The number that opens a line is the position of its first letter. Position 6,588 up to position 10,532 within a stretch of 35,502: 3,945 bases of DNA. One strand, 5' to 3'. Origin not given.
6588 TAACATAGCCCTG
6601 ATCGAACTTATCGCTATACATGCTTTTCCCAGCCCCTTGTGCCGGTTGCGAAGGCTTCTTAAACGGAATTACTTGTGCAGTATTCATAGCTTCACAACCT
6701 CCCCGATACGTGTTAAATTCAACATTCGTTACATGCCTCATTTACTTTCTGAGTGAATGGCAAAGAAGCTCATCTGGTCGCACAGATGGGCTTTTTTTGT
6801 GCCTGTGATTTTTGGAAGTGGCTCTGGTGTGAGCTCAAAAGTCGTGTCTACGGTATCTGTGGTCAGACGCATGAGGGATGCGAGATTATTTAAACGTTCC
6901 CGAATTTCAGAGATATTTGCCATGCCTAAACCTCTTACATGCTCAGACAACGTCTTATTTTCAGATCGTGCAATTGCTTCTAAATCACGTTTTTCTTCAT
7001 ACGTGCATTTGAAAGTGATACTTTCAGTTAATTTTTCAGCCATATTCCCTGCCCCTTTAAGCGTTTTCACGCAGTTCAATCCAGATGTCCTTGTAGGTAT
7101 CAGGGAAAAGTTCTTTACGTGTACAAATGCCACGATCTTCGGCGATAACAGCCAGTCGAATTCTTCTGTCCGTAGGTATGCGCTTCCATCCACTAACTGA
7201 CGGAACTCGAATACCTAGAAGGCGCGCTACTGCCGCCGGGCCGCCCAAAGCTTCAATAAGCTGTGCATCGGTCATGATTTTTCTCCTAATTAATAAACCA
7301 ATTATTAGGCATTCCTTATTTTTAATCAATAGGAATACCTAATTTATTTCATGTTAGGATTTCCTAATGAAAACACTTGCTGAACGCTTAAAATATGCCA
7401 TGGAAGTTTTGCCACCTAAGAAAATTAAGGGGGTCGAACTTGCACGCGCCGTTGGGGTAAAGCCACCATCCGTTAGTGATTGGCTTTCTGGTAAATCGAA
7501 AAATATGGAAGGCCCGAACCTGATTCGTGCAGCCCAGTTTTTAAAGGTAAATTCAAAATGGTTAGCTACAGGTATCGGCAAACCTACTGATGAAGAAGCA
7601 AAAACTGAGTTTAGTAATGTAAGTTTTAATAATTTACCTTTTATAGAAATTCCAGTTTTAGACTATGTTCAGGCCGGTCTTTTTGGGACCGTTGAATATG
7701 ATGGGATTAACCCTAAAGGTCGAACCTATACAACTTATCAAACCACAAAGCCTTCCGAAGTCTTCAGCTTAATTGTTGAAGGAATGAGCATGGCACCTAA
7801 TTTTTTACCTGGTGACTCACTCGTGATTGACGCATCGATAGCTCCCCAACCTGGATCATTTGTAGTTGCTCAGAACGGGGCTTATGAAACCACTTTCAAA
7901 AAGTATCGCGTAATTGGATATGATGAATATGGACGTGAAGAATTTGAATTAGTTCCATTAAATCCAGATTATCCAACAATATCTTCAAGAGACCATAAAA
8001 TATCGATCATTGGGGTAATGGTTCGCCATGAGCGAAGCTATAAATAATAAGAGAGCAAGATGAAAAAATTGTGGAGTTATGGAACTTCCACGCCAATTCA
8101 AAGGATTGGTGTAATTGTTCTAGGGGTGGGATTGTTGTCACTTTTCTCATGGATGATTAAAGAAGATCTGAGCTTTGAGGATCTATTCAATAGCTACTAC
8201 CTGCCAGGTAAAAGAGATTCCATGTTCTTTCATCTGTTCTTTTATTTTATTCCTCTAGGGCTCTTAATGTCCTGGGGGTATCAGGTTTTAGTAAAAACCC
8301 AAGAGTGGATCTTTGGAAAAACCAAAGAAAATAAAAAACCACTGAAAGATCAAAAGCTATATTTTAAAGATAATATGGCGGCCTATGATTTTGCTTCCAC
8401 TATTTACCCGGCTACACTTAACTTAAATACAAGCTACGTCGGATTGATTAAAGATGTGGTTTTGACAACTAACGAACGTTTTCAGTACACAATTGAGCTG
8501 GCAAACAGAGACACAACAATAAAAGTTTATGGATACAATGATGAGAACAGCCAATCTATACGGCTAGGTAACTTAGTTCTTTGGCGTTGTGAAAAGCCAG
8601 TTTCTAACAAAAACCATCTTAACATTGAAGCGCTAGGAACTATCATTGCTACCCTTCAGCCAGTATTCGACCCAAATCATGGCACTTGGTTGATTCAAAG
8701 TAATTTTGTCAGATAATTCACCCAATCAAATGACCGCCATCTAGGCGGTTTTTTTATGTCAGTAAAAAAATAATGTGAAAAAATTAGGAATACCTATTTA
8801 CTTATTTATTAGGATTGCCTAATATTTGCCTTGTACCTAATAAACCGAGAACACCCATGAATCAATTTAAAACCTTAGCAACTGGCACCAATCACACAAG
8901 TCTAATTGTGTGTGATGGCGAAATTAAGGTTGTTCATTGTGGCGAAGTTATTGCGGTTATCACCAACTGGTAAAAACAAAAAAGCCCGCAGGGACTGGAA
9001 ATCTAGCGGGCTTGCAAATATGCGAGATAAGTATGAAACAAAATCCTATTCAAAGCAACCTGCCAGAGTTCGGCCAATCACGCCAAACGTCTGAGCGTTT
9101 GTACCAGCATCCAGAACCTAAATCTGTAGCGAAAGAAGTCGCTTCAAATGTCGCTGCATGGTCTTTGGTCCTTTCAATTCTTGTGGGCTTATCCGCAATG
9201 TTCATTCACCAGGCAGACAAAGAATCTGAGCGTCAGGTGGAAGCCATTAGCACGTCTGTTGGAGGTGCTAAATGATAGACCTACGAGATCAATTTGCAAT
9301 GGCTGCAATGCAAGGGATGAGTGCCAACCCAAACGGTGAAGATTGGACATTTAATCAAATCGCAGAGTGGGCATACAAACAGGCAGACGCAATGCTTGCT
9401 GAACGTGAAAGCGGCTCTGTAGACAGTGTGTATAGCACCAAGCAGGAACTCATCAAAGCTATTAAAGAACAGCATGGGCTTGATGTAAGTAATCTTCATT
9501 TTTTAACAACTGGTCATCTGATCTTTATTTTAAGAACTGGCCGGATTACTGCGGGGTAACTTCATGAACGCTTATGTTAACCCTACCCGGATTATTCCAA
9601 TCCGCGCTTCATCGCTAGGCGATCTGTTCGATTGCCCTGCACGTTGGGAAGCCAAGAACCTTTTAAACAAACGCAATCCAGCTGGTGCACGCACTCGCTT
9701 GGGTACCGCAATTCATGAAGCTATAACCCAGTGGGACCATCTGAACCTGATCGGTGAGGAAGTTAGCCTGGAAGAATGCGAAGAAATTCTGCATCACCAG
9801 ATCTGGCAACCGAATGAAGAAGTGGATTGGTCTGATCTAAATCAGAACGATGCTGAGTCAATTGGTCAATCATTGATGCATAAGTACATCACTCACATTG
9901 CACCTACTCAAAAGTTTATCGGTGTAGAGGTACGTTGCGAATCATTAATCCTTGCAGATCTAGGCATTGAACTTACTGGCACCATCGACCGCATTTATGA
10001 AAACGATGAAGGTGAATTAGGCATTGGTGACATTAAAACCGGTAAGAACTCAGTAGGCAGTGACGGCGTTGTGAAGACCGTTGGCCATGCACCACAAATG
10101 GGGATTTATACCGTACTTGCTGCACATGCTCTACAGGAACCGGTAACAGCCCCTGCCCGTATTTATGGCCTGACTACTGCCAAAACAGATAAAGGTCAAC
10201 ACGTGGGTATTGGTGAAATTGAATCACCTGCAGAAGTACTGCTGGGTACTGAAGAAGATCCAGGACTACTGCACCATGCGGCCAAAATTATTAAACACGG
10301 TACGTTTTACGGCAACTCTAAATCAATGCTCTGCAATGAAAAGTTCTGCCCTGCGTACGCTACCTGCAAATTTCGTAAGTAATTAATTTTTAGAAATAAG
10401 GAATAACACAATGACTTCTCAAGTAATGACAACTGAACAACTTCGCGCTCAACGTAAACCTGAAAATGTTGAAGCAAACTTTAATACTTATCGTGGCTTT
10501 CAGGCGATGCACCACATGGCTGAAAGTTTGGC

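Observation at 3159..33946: Six copies of a post-stop C/A-rich box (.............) coupled to variable terminator hairpins, always in the sense orientation of the local operon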

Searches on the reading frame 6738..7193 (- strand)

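Call 13: search_protein_families(library=phrogs, proteins=[window:6738-7193:-])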
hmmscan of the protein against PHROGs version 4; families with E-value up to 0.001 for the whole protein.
window:6738-7193:- (151 aa): 2 families
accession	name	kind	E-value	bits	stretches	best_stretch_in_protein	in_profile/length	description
phrog_19583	-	unknown function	9.4e-26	91.2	1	51-148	1-111/113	-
phrog_12214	-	unknown function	0.00076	21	0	51-107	1-58/124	-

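Call 14: search_protein_families(library=pfam, proteins=[window:6738-7193:-], max_evalue=0.01)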
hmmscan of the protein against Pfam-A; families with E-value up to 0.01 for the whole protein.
window:6738-7193:- (151 aa): 1 family
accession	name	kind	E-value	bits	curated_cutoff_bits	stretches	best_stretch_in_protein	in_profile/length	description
PF21983.2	NikA-like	-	0.00021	21.8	27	1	53-104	1-50/72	Mobilization protein NikA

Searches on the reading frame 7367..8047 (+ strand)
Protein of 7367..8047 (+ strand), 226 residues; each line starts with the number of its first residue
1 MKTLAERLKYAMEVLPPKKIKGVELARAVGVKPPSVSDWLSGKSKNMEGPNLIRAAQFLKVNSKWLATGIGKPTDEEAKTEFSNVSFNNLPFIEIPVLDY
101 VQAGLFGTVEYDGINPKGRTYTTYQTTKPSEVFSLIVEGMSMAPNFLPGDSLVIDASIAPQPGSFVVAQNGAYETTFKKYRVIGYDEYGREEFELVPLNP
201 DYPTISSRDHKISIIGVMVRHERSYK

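Call 12: search_protein_families(library=phrogs, proteins=[window:7367-8047:+])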
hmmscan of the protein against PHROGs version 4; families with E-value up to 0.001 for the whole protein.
window:7367-8047:+ (226 aa): 7 families
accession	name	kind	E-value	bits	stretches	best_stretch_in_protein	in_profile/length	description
phrog_4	-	transcription regulation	6.9e-43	148.1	1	1-224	130-338/400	transcriptional repressor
phrog_8558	-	unknown function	4e-20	73.2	1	126-223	14-109/114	-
phrog_2328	-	transcription regulation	3.6e-11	43.9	1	2-84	14-93/128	transcriptional repressor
phrog_8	-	transcription regulation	3.9e-11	44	1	3-90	161-238/346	transcriptional regulator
phrog_811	-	DNA, RNA and nucleotide metabolism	3.7e-09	37.3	1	127-219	43-129/140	UmuD-like protein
phrog_2967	-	transcription regulation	6.5e-06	26.8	1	2-71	9-74/225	transcriptional regulator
phrog_6201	-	transcription regulation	1.6e-05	25.8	1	126-220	22-113/121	CI-like repressor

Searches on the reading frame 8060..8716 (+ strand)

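Call 10: search_protein_families(library=phrogs, proteins=[window:8060-8716:+])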
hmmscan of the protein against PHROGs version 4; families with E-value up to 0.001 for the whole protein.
window:8060-8716:+ (218 aa): 2 families
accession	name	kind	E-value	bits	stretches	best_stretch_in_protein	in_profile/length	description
phrog_31308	-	unknown function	1.2e-52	179.7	1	2-215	5-210/213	-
phrog_9944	-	unknown function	0.00039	21.4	1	96-177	18-106/149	-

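Call 14: search_protein_families(library=pfam, proteins=[window:8060-8716:+], max_evalue=0.01)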
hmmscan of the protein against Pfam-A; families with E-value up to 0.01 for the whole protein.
window:8060-8716:+ (218 aa): 0 families

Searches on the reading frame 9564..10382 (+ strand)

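Call 12: search_protein_families(library=phrogs, proteins=[window:9564-10382:+])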
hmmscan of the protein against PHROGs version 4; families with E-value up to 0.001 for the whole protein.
window:9564-10382:+ (272 aa): 5 families
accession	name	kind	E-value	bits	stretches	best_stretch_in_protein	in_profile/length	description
phrog_69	-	DNA, RNA and nucleotide metabolism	1.7e-28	100.9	1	9-272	86-327/501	exonuclease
phrog_1218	-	DNA, RNA and nucleotide metabolism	9.9e-14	52.3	1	13-191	10-190/364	exonuclease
phrog_466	-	DNA, RNA and nucleotide metabolism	2.6e-09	37.9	1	93-183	231-315/446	exonuclease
phrog_298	-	DNA, RNA and nucleotide metabolism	0.00011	22.7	1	43-162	105-190/293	exonuclease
phrog_1870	-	DNA, RNA and nucleotide metabolism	0.00037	20.8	0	119-163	152-195/313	exonuclease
